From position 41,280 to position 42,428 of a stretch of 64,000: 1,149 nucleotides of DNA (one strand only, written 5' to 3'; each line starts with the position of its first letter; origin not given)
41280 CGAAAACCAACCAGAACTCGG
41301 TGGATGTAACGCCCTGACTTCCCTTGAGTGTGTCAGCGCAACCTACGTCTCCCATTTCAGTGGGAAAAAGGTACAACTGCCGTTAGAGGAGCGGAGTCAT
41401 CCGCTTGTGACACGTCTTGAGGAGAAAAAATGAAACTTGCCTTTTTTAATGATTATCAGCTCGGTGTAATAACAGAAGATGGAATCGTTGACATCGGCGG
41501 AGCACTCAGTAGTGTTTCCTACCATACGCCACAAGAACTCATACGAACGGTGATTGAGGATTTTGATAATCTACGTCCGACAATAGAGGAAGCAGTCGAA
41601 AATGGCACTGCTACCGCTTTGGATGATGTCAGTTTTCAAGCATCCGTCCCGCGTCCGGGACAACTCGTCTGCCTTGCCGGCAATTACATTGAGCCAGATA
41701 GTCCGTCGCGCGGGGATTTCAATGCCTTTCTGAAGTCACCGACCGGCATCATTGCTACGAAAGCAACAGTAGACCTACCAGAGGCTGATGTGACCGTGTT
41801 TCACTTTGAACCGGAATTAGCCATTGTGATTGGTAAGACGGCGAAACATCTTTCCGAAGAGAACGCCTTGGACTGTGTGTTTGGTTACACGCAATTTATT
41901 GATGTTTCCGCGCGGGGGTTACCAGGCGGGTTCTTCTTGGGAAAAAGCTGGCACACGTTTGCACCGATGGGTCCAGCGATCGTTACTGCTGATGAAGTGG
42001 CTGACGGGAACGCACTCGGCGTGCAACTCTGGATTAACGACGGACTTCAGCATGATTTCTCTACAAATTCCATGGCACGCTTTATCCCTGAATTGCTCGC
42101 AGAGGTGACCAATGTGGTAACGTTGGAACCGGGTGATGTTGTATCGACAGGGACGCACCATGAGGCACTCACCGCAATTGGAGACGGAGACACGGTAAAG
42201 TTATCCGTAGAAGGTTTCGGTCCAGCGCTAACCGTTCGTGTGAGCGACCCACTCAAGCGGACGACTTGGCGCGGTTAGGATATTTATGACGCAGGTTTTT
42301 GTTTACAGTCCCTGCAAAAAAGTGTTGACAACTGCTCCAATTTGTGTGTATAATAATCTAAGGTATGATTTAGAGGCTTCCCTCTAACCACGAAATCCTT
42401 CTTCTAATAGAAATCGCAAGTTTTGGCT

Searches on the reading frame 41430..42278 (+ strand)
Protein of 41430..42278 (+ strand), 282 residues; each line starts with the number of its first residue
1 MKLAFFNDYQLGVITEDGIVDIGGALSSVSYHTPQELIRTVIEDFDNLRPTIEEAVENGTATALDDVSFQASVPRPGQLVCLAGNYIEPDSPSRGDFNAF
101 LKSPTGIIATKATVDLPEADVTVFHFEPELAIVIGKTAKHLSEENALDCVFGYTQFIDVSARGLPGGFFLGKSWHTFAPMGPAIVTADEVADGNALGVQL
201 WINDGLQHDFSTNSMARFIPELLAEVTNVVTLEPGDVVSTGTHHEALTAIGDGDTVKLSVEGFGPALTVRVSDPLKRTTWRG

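Call 69: search_protein_families(library=pfam, proteins=[window:41430-42278:+], max_evalue=0.00001)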
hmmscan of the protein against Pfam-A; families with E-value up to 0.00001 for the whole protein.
window:41430-42278:+ (282 aa): 1 family
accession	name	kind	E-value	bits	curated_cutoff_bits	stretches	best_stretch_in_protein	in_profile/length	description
PF01557.24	FAA_hydrolase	-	6.7e-42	144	23.9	1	98-265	33-208/214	Fumarylacetoacetate (FAA) hydrolase C-terminal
